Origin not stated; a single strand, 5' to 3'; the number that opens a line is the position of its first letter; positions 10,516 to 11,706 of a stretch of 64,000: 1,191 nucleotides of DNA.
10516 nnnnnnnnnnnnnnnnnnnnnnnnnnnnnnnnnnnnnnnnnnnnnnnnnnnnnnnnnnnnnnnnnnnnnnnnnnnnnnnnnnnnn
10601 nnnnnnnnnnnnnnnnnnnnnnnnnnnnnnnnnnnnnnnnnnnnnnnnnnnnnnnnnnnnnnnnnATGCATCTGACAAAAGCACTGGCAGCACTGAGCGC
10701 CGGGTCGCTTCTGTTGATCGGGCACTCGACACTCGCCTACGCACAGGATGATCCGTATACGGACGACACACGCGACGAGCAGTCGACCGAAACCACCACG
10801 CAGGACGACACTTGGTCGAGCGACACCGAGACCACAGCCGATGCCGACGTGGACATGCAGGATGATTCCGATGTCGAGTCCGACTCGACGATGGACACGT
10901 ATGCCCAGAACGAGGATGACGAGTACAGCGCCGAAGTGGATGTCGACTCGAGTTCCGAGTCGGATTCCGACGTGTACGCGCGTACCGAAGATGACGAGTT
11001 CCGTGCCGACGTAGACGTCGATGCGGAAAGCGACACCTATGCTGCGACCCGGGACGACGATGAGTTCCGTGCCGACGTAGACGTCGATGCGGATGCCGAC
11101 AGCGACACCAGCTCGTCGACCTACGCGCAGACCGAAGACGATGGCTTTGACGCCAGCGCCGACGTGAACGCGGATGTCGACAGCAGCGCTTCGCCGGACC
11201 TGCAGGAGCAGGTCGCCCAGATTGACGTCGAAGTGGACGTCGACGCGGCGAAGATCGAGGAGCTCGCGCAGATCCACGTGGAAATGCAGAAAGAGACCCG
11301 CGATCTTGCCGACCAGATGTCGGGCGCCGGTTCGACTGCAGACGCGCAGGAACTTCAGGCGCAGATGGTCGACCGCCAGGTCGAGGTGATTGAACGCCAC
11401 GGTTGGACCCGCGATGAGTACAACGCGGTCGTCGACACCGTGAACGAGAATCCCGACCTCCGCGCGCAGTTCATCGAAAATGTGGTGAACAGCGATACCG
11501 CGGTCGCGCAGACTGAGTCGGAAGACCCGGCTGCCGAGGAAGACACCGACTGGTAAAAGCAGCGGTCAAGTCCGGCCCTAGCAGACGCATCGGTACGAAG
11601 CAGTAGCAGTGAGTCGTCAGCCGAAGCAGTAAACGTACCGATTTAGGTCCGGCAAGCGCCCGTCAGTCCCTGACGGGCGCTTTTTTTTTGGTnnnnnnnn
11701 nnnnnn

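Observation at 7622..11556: ZraPSR-like architecture: a sigma-54 promoter drives an acidic secreted DUF4168 protein, divergent from an NtrC-type two-component operon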

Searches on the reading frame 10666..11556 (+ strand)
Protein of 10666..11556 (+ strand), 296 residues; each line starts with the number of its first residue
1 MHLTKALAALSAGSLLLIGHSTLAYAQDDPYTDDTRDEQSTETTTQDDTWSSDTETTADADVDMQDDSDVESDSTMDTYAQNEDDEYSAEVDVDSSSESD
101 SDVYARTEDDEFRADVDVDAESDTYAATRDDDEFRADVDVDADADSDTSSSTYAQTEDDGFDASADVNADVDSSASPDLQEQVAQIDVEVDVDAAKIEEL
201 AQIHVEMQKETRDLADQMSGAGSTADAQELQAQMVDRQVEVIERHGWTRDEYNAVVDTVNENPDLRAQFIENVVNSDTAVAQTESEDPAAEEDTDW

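Call 3: search_protein_families(library=pfam, proteins=[window:10666-11556:+], max_evalue=0.01)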
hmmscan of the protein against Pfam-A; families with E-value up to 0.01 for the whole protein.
window:10666-11556:+ (296 aa): 1 family
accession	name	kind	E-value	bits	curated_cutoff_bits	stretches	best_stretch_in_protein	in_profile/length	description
PF13767.11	DUF4168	-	5.1e-07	31.1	25.8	1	195-268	3-94/95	Domain of unknown function (DUF4168)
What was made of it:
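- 11236..11520 (+): DUF4168 domain, a predicted four-helix unit. Pfam PF13767 31.1 bits (call 3).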

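Call 7: find_encoding_contigs(protein=window:10666-11556:+, flank=8000, max_places=6)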
Protein window:10666-11556:+ (296 aa): no gene with exactly this product is on record in the collection.
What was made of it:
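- Tried and rejected: The exact-protein look-up found nothing (call 7).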

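Call 9: find_homologous_proteins(query=window:10666-11556:+, max_evalue=0.001)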
Query window:10666-11556:+ (296 aa): 6 proteins with E <= 0.001 among 8000 candidates.
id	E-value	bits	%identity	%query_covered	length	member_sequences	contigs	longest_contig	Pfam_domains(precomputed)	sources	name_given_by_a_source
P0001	3.5e-115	402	72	100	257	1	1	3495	PF13767.12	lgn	-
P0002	7.3e-98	346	61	100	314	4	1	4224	PF13767.12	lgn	-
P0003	9.4e-91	322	62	100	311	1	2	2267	PF13767.12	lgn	-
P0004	8.3e-83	296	60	99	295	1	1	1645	PF13767.12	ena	-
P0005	1.1e-34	139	35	95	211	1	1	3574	PF13767.12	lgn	-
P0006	2.2e-32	131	43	95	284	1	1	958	PF13767.12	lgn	-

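Call 10: find_encoding_contigs(protein=P0001, flank=5000, max_places=3)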
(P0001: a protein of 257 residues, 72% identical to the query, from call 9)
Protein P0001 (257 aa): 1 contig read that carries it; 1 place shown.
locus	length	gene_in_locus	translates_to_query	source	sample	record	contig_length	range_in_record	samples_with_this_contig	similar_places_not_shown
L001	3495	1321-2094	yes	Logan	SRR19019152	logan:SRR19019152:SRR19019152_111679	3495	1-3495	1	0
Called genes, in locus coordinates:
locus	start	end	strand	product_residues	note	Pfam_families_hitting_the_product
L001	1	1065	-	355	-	?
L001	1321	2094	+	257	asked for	PF13767:DUF4168 (weak)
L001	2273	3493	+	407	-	?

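Call 11: find_encoding_contigs(protein=P0002, flank=5000, max_places=3)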
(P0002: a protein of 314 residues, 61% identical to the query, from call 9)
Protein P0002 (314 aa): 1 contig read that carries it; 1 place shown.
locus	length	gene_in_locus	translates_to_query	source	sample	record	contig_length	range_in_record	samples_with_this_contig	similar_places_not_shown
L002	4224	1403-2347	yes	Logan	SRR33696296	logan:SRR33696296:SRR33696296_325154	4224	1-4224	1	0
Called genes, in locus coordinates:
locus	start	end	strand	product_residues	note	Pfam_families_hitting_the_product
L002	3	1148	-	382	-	?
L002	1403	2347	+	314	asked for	PF13767:DUF4168 (weak)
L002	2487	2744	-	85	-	PF23855:DUF7218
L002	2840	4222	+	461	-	?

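Call 12: find_encoding_contigs(protein=P0005, flank=5000, max_places=3)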
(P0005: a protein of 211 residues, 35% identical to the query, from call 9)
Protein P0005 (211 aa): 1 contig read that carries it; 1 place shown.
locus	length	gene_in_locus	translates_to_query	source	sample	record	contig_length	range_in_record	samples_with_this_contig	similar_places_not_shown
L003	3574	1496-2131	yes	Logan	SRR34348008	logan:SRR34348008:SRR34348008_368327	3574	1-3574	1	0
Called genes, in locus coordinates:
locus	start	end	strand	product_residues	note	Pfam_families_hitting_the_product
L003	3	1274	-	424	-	?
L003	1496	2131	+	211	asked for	PF13767:DUF4168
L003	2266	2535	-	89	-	PF23855:DUF7218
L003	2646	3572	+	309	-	?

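Call 14: find_related_loci(query=window:10666-11556:+, collection=genome_contigs, flank=6000)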
Query window:10666-11556:+ (296 aa) in genome_contigs; peptide patterns used: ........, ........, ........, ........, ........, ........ (x = any residue, [..] = any of these).
76 stretches matched a pattern; 3 encode a relative of the query (tblastn E <= 1e-3); 3 distinct loci.
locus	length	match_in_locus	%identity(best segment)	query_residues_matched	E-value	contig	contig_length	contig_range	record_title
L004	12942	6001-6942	82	1-296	6e-129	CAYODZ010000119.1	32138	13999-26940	MAG TPA_asm: uncultured Gammaproteobacteria bacterium isolate binchicken_co31_113 genome assembly, contig: k141_5407865,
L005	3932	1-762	78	19-296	2e-116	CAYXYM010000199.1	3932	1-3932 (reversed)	MAG TPA_asm: uncultured Gammaproteobacteria bacterium isolate binchicken_co31_439 genome assembly, contig: k141_367728,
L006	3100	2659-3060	78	1-118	1e-51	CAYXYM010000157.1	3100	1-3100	MAG TPA_asm: uncultured Gammaproteobacteria bacterium isolate binchicken_co31_439 genome assembly, contig: k141_1858169,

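Call 15: search_protein_families(library=ncbifam, proteins=[window:10666-11556:+], max_evalue=0.001)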
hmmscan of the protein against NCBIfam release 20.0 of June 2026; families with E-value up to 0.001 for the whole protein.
window:10666-11556:+ (296 aa): 2 families
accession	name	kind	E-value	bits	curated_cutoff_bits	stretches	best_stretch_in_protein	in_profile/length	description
NF012181.0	MSCRAMM_SdrD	exception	0.00014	19.4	2500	1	34-198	1122-1324/1379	MSCRAMM family adhesin SdrD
NF033609.2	MSCRAMM_ClfA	exception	0.00041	18.2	1150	1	37-179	641-786/934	MSCRAMM family adhesin clumping factor ClfA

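Call 86: predict_structure(alignment_id=A8)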
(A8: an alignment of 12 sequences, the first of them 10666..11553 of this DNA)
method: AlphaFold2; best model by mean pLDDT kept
length: 296 residues; sequences in the alignment: 12
mean_pLDDT: 55.9   pTM: 0.36
mean pLDDT of the five models: 55.9, 54.8, 53.8, 53.4, 51.5
residues with pLDDT >= 90: 74; 70-90: 15; 50-70: 15; < 50: 192
segments of 3 or more residues with pLDDT < 50: 1-98, 100-166, 168-182, 286-296
pLDDT, mean of each block of 10 residues (from residue 1): 36 41 40 35 35 35 40 40 38 43 40 38 35 39 41 38 43 46 55 91 93 90 92 94 94 93 93 80 48 41
secondary structure, 60 per line:
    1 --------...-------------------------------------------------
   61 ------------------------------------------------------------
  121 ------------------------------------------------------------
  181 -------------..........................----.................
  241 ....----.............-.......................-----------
elements in order: H194-219 H224-244 H249-261 H263-285
